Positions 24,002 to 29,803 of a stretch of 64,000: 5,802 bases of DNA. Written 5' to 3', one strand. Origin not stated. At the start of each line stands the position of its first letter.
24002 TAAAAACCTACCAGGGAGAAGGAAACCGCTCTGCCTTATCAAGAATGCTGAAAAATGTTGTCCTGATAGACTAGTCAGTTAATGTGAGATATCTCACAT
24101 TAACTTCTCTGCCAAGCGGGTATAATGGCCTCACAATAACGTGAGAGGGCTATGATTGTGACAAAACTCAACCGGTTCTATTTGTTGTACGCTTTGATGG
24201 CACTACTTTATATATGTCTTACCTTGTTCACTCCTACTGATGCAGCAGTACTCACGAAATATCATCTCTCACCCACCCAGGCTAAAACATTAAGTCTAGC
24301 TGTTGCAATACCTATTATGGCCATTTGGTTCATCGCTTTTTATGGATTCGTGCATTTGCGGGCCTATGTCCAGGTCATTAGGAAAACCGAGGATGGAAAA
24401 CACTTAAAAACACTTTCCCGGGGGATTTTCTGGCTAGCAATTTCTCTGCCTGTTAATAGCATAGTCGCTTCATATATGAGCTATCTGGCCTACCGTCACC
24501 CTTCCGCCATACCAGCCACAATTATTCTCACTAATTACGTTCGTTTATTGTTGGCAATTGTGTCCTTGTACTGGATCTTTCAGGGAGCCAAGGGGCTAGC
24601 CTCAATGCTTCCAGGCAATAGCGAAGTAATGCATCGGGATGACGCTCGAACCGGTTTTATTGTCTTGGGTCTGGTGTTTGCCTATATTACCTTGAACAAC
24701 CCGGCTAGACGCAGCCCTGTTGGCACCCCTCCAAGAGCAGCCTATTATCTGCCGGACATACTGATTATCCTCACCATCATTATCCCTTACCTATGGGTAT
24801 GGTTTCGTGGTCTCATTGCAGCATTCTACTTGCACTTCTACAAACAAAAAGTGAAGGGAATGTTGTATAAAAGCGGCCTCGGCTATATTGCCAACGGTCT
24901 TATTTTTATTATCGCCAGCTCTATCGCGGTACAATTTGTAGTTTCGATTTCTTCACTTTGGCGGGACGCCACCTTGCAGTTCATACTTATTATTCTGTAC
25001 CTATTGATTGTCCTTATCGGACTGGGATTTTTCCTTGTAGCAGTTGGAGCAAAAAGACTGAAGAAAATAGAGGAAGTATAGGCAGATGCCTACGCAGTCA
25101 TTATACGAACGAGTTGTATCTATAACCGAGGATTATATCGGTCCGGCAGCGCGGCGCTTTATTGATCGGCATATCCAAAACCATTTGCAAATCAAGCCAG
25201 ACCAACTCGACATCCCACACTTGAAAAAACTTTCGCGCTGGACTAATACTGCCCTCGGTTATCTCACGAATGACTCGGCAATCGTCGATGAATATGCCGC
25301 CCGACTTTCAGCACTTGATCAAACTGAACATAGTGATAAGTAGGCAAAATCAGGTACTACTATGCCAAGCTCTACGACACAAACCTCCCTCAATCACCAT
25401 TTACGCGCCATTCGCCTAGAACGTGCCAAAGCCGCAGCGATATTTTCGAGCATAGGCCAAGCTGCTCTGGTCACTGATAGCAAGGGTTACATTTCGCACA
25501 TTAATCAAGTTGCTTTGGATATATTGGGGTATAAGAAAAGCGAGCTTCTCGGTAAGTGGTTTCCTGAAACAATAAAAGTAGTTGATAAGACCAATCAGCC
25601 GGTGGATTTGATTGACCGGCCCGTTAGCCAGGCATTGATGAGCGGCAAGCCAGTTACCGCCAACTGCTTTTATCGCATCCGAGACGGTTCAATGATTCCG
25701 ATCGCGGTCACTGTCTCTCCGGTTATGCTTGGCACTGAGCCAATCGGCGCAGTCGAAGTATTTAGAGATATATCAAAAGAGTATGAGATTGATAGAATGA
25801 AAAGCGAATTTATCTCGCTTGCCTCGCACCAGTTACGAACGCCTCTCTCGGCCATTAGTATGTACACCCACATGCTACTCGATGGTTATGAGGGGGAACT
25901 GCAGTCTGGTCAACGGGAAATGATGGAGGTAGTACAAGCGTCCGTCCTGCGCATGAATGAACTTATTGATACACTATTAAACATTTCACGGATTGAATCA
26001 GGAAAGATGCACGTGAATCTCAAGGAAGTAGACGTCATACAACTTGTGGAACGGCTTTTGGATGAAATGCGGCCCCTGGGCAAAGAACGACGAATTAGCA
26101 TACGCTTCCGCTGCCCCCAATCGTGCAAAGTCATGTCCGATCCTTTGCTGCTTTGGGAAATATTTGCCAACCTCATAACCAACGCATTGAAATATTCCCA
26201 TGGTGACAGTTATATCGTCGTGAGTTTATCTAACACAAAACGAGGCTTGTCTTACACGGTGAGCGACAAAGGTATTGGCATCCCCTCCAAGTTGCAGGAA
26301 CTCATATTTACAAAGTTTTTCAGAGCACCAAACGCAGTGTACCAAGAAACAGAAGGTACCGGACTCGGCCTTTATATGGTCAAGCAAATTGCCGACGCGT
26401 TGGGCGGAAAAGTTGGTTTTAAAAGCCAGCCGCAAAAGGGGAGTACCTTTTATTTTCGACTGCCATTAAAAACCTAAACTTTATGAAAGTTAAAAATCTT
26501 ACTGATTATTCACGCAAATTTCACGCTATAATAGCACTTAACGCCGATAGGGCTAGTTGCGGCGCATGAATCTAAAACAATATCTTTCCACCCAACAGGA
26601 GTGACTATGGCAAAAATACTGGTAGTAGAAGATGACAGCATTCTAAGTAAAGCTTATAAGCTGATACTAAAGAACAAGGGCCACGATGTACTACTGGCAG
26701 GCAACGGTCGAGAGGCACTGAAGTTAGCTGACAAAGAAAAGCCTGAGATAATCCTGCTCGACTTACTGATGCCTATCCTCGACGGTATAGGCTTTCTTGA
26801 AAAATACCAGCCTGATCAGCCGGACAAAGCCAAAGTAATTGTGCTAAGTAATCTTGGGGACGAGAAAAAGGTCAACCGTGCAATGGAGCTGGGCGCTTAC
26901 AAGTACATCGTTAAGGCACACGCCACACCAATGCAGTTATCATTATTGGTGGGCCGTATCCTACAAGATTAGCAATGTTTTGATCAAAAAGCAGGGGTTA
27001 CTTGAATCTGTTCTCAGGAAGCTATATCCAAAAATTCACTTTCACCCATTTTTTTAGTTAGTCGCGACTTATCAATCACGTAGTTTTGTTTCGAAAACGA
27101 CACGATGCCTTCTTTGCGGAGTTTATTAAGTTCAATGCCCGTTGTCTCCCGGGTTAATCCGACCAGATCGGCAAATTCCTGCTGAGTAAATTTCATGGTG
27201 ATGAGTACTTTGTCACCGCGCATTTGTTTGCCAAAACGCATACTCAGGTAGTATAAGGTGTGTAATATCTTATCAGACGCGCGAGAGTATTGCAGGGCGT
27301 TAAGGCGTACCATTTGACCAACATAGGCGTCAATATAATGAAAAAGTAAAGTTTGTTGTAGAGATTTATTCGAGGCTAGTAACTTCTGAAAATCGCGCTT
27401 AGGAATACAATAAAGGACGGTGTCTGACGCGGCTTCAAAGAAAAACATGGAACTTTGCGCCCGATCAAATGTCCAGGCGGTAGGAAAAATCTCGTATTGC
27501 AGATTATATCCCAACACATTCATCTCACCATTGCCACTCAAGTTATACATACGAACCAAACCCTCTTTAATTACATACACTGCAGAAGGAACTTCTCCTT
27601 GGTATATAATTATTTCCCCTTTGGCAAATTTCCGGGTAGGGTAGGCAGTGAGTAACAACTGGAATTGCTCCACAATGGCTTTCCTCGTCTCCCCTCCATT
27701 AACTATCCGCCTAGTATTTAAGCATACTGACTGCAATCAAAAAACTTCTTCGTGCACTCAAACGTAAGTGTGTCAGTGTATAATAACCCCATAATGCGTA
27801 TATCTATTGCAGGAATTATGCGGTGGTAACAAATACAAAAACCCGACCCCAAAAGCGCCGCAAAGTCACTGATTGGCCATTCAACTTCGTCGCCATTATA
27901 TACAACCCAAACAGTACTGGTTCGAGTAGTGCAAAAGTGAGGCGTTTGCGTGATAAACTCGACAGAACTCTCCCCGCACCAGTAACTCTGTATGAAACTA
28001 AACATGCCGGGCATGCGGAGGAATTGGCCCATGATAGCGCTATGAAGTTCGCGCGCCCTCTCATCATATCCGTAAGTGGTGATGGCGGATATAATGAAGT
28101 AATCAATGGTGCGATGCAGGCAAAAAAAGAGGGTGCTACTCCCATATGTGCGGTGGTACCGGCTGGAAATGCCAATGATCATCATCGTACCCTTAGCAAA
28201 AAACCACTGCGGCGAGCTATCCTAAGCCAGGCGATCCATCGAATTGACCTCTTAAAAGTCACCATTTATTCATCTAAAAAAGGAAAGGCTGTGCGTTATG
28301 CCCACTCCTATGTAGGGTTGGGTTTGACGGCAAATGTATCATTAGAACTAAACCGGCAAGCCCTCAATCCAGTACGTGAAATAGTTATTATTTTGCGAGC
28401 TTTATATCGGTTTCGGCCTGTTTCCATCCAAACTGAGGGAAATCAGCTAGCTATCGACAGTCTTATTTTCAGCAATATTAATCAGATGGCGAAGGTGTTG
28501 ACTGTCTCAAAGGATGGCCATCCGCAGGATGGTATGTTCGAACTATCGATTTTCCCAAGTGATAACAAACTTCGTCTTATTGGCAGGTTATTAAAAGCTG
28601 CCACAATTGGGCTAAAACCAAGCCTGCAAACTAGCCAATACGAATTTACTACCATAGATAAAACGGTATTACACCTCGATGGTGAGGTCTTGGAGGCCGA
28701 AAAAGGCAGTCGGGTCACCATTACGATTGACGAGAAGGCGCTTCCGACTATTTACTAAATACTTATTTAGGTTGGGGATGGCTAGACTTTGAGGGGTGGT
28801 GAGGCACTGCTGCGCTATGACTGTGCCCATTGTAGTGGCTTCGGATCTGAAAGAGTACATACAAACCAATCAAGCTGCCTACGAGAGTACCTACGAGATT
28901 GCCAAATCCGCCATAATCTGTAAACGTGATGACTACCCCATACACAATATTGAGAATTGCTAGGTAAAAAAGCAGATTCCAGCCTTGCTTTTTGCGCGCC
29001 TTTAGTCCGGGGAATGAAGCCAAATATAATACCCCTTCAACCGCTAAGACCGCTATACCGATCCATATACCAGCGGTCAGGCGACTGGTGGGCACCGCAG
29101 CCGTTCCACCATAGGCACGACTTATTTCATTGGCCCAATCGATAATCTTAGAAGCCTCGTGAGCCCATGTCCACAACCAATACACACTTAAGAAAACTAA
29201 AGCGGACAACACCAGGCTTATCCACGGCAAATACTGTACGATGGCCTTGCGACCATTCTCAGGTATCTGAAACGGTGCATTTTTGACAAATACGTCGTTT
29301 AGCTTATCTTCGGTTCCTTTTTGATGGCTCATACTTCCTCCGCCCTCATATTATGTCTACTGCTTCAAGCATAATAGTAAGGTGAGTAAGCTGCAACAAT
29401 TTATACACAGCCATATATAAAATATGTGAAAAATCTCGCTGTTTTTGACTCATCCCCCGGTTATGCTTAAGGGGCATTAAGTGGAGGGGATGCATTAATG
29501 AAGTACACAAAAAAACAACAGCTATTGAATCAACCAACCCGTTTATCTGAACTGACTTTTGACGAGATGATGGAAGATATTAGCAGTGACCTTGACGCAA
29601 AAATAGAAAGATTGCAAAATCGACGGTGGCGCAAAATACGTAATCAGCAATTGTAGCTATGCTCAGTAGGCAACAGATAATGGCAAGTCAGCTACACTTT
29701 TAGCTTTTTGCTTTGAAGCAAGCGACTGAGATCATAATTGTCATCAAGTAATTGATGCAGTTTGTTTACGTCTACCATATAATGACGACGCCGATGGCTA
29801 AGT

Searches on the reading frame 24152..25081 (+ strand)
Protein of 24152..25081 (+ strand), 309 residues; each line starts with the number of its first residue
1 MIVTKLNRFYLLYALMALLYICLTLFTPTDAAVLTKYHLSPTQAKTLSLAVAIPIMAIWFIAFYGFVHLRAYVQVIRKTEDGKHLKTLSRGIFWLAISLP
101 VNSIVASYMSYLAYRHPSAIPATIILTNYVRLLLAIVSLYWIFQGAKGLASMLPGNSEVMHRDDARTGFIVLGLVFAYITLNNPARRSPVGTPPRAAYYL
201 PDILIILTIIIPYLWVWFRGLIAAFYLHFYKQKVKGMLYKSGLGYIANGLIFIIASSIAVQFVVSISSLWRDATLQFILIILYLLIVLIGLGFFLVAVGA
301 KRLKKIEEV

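Call 6: search_protein_families(library=pfam, proteins=[window:24152-25081:+], max_evalue=0.01)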
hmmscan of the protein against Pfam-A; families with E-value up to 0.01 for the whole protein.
window:24152-25081:+ (309 aa): 0 families

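Call 8: find_homologous_proteins(query=window:24152-25078:+, max_evalue=0.001)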
Query window:24152-25078:+ (309 aa): 20 proteins with E <= 0.001 among 7685 candidates.
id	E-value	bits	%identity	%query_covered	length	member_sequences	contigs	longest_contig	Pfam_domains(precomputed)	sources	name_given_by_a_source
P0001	6.6e-193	658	100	100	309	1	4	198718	-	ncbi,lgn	-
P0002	4.8e-132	458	68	98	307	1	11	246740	-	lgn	-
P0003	1.2e-68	250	42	99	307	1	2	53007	-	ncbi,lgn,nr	ncbi:MAG TPA: hypothetical protein VLE74_04070 [Candidatus Saccharimonadales bacterium]|nr:hypotheti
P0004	2.3e-68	249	41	100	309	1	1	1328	-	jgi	jgi:hypothetical protein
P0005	3.0e-67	245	43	95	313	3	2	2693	-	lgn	-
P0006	5.6e-67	244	41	99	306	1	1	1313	-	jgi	jgi:hypothetical protein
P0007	6.2e-67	244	39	100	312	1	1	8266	-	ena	-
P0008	7.6e-67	244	40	99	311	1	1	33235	-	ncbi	-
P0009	1.3e-65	240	42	100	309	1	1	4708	-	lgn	-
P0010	1.9e-60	223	36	95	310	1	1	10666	-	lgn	-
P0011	2.7e-60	222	40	100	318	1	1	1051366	-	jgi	jgi:hypothetical protein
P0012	7.5e-60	221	40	95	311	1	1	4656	-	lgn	-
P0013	8.4e-59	218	40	95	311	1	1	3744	-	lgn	-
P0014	7.4e-56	208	35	95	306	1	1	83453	-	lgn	-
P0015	2.8e-55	206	37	95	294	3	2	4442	-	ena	-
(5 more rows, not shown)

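Call 9: find_encoding_contigs(protein=window:24152-25078:+, flank=10000, max_places=10)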
Protein window:24152-25078:+ (309 aa): 4 contigs read that carry it; 3 places shown.
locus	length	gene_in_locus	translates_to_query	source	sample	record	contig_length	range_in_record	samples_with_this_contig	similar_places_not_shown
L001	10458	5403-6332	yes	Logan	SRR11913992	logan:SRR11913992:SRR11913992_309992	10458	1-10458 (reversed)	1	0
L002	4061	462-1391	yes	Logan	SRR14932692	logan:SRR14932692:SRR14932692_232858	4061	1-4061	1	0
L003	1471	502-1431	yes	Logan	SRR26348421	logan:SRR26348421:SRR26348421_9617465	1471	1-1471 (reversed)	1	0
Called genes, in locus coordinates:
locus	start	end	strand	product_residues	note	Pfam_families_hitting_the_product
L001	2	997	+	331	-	?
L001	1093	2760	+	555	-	PF01565:FAD_binding_4, PF02913:FAD-oxidase_C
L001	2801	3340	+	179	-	-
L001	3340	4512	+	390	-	PF01266:DAO (faint), PF07992:Pyr_redox_2, PF13454:NAD_binding_9 (faint), PF13738:Pyr_redox_3 (faint), PF00070:Pyr_redox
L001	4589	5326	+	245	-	-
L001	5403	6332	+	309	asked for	-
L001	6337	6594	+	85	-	-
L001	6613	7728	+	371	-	PF00989:PAS, PF08448:PAS_4, PF13426:PAS_9, PF00512:HisKA, PF02518:HATPase_c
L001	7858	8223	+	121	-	PF00072:Response_reg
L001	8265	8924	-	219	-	PF00027:cNMP_binding, PF13545:HTH_Crp_2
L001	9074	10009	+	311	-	PF00781:DAGK_cat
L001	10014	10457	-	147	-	?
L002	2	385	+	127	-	?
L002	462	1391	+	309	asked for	-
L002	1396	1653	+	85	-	-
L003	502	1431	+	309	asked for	-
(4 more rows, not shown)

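Call 10: find_encoding_contigs(protein=P0002, flank=8000, max_places=3)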
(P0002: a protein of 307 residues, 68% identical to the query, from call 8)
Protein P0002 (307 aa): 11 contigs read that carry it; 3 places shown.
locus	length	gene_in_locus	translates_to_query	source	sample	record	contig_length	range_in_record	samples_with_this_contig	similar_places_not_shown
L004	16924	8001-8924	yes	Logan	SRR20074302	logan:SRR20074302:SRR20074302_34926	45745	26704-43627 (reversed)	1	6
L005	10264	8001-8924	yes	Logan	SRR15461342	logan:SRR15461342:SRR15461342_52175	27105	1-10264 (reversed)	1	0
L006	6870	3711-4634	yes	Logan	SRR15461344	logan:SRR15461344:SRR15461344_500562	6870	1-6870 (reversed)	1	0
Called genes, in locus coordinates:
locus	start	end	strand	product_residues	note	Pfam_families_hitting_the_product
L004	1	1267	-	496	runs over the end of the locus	PF00478:IMPDH, PF00571:CBS, PF01070:FMN_dh, PF03060:NMO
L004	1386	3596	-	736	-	PF09924:LPG_synthase_C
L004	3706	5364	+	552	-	PF01565:FAD_binding_4, PF02913:FAD-oxidase_C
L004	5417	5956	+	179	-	-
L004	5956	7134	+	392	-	PF01266:DAO (faint), PF07992:Pyr_redox_2, PF13454:NAD_binding_9 (faint), PF00070:Pyr_redox (weak)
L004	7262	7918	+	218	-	-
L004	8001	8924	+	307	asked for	-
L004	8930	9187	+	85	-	-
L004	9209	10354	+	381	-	PF00989:PAS, PF08448:PAS_4 (weak), PF13426:PAS_9, PF00512:HisKA, PF02518:HATPase_c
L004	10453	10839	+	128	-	PF00072:Response_reg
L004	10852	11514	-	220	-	PF00027:cNMP_binding, PF13545:HTH_Crp_2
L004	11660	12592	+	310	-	PF00781:DAGK_cat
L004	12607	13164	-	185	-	-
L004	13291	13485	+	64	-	-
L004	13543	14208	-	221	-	PF00027:cNMP_binding, PF13545:HTH_Crp_2, PF00325:Crp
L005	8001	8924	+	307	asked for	-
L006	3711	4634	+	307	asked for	-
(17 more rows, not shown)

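Call 11: find_encoding_contigs(protein=P0003, flank=8000, max_places=2)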
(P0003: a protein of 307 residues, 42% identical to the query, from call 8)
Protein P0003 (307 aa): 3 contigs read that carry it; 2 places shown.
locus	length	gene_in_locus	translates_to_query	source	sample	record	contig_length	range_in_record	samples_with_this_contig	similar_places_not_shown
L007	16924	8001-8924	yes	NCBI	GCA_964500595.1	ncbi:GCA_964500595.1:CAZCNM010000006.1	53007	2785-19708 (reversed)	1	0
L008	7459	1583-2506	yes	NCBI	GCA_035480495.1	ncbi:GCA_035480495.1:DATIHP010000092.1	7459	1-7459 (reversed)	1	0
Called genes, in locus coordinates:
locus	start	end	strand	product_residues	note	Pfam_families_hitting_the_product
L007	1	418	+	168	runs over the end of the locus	-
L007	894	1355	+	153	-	-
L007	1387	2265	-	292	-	PF00892:EamA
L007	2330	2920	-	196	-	-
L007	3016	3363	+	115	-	-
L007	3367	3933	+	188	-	PF00561:Abhydrolase_1 (faint), PF06821:Ser_hydrolase, PF12697:Abhydrolase_6 (faint)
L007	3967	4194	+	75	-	-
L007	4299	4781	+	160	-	-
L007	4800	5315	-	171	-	-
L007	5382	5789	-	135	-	PF01641:SelR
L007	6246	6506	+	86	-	PF12732:YtxH (weak)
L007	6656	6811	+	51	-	-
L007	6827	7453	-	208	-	PF00027:cNMP_binding (weak), PF13545:HTH_Crp_2, PF00325:Crp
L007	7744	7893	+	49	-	-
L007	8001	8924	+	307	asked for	-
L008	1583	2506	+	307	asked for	-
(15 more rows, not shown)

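Call 12: find_encoding_contigs(protein=P0011, flank=8000, max_places=2)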
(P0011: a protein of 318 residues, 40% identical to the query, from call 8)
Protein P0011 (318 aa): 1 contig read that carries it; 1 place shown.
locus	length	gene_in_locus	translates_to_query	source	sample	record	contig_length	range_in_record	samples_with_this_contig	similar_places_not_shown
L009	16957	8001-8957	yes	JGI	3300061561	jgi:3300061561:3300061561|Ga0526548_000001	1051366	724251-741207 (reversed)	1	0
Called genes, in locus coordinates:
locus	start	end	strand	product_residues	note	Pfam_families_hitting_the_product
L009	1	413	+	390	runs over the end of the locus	PF02674:Colicin_V, PF00089:Trypsin, PF13365:Trypsin_2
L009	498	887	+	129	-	PF00989:PAS (weak)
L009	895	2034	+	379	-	PF00512:HisKA, PF02518:HATPase_c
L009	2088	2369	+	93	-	-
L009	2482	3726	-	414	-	-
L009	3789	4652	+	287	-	-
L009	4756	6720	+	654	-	PF00989:PAS (faint), PF08448:PAS_4 (faint), PF13188:PAS_8 (faint), PF08447:PAS_3, PF13426:PAS_9, PF00512:HisKA, PF02518:HATPase_c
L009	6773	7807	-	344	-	PF13439:Glyco_transf_4, PF00534:Glycos_transf_1, PF13692:Glyco_trans_1_4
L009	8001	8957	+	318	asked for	-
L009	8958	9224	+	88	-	-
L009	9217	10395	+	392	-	PF00989:PAS, PF08448:PAS_4, PF13426:PAS_9, PF00512:HisKA, PF02518:HATPase_c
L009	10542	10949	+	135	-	PF00072:Response_reg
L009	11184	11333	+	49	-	-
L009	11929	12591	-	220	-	PF00027:cNMP_binding, PF13545:HTH_Crp_2, PF00325:Crp (weak)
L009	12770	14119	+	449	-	PF00070:Pyr_redox (faint), PF00890:FAD_binding_2, PF01266:DAO, PF01946:Thi4 (faint), PF03486:HI0933_like (faint), PF12831:FAD_oxidored (weak), PF13450:NAD_binding_8, PF01593:Amino_oxidase, +2 more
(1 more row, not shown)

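Call 40: search_protein_families(library=ncbifam, proteins=[window:24152-25078:+], max_evalue=0.01)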
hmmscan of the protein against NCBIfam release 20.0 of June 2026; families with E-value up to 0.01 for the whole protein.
window:24152-25078:+ (309 aa): 0 families

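Call 54: find_related_loci(query=A5, collection=metagenome_contigs, flank=4000)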
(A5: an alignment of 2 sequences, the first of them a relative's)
Query A5 (309 aa) in metagenome_contigs; peptide patterns used: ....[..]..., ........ (x = any residue, [..] = any of these).
222 stretches matched a pattern, but none encodes a relative of the query by tblastn (E <= 1e-3).

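Call 63: predict_structure(alignment_id=A1)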
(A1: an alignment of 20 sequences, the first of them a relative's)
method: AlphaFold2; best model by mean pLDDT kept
length: 309 residues; sequences in the alignment: 20
mean_pLDDT: 90.6   pTM: 0.87
mean pLDDT of the five models: 90.6, 87.7, 85.9, 84.6, 84.5
residues with pLDDT >= 90: 229; 70-90: 65; 50-70: 12; < 50: 3
segments of 3 or more residues with pLDDT < 50: 1-3
pLDDT, mean of each block of 10 residues (from residue 1): 69 96 90 88 91 95 96 92 95 97 94 91 94 97 95 68 81 95 87 82 95 95 93 86 96 95 87 89 95 97 85
secondary structure, 60 per line:
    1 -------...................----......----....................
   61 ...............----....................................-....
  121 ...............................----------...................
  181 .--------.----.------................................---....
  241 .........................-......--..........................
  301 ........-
elements in order: H8-26 H31-36 H41-75 H80-115 H117-151 H162-181 H202-233 H237-265 H267-272 H275-308

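Call 65: fold_search(model_id=the predicted structure, library=pdb)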
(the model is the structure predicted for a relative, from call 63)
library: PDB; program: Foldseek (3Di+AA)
matches with E <= 10: 356; with E <= 0.001: 0
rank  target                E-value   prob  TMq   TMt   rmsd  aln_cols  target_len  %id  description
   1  7xkd_R                9.4e-02  0.92  0.33  0.37  10.3       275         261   14  Cryo-EM structure of DHEA-ADGRG2-BT-Gs complex (released 2022-08-10)
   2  5unh_B                1.5e-01  0.87  0.35  0.31   9.4       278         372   15  Synchrotron structure of human angiotensin II type 2 receptor in complex with compound 2 (N-[(furan-2-yl)methyl]-N-(4- (released 2017-04-05)
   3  6z4v_AAA              1.7e-01  0.82  0.32  0.25  10.6       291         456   11  Crystal structure of the neurotensin receptor 1 (NTSR1-H4bmx) in complex with NTS8-13 (released 2021-02-10)
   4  7p02_R                1.7e-01  0.85  0.34  0.36  10.4       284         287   12  Human Neurokinin 1 receptor (NK1R) substance P Gs complex (released 2021-12-15)
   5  8ejk_R                1.9e-01  0.85  0.35  0.38   9.0       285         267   11  Structure of FFAR1-Gq complex bound to TAK-875 in a lipid nanodisc (released 2023-05-24)
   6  5ung                  2.4e-01  0.84  0.36  0.30  10.0       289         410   16  XFEL structure of human angiotensin II type 2 receptor (Orthorhombic form) in complex with compound 1 (N-benzyl-N-(2-eth (released 2017-04-05)
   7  9jft_R                2.5e-01  0.89  0.38  0.40   9.2       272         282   12  Cryo-EM structure of GPR65 complexed with miniGs in pH6.5 (released 2025-08-13)
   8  4amj_A                2.7e-01  0.89  0.38  0.40   9.6       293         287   12  Turkey beta1 adrenergic receptor with stabilising mutations and bound biased agonist carvedilol (released 2012-05-23)
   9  7scg_D                3.0e-01  0.35  0.25  0.27  20.2       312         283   14  FH210 bound Mu Opioid Receptor-Gi Protein Complex (released 2022-04-20)
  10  6tp4_A                3.2e-01  0.72  0.35  0.36  10.4       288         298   11  Crystal structure of the Orexin-1 receptor in complex with ACT-462206 (released 2020-01-01)
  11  8hs2_R                3.5e-01  0.63  0.31  0.33  10.6       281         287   14  Orphan GPR20 in complex with Fab046 (released 2023-03-08)
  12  7u2l_D                3.9e-01  0.33  0.25  0.26  20.3       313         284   14  C5guano-uOR-Gi-scFv16 (released 2022-05-04)
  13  7rkm_R                4.4e-01  0.80  0.39  0.41   9.4       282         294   11  Structure of CX3CL1-US28-Gi-scFv16 in C-state (released 2022-01-26)
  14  7avo_A                5.0e-01  0.85  0.38  0.49   7.6       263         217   10  Structure of marine actinobacteria clade rhodopsin (MacR) in orange form in P1211 space group (released 2022-06-01)
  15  9p83_R                5.2e-01  0.72  0.38  0.41   9.4       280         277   12  NTSR1-Gi-NTS(8-13) GTP-Bound Complex in the Non-Canonical, AHD Open State (NC-Open-GTP) (released 2026-03-25)
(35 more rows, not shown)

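Call 69: find_related_loci(query=A7, collection=metagenome_contigs, flank=3000)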
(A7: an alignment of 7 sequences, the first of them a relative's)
Query A7 (307 aa) in metagenome_contigs; peptide patterns used: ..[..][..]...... (x = any residue, [..] = any of these).
59 stretches matched a pattern; 38 encode a relative of the query (tblastn E <= 1e-3); 38 distinct loci.
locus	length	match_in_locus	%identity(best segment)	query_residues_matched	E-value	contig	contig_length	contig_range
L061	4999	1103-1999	42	13-307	1e-67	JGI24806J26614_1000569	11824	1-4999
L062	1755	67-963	43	8-307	1e-69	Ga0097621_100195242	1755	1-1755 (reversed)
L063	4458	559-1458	37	1-307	1e-65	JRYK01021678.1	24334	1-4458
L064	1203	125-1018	41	7-307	1e-65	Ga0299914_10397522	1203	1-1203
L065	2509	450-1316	37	13-307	2e-59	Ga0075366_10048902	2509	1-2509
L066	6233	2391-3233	40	17-307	6e-59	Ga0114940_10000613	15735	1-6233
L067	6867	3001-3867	39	7-307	4e-58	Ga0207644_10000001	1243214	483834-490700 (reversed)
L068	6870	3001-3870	37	13-307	1e-57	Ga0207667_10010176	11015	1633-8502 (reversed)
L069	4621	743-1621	36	9-306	2e-57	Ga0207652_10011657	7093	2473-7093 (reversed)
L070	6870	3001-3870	37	13-307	1e-56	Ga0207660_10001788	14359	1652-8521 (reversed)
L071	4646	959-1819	36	12-307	1e-52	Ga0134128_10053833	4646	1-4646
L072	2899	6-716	41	65-307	1e-52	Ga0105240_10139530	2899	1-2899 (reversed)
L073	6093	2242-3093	33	15-307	5e-51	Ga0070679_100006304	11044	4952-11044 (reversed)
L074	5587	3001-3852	33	15-307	5e-51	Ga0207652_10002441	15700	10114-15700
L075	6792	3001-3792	37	35-307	2e-48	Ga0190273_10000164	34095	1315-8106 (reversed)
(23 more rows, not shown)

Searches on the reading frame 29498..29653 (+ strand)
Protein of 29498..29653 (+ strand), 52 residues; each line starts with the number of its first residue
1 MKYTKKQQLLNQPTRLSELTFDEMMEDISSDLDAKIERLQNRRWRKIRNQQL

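Call 40: search_protein_families(library=ncbifam, proteins=[window:29498-29653:+], max_evalue=0.01)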
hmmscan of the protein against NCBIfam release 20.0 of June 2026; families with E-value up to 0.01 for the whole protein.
window:29498-29653:+ (52 aa): 0 families

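Call 89: search_protein_representatives(protein=window:29498-29653:+)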
Query: 52 residues. Proteins with E-value up to 0.001 (for the whole library): 32; up to 1e-10: 1; up to 1e-30: 0. The best 32 are listed.
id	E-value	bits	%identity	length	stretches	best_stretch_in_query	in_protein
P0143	2.9e-23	95.3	92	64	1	1-52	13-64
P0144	7.0e-09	50.9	59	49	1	5-50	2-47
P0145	6.7e-08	47.9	51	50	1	5-51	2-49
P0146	6.1e-07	45.0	49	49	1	5-49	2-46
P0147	9.9e-07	44.3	49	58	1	5-49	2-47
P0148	1.0e-06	44.3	51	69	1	7-51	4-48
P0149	1.2e-06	44.1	52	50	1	5-50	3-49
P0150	1.4e-06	43.9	49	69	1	7-51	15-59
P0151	1.7e-06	43.6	52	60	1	5-50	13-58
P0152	2.3e-06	43.2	48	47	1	5-49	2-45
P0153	2.9e-06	42.9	56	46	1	5-45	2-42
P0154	3.5e-06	42.6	42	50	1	6-50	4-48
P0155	3.8e-06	42.5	48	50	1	5-50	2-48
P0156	7.2e-06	41.7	52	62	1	8-51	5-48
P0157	2.1e-05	40.2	41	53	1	6-51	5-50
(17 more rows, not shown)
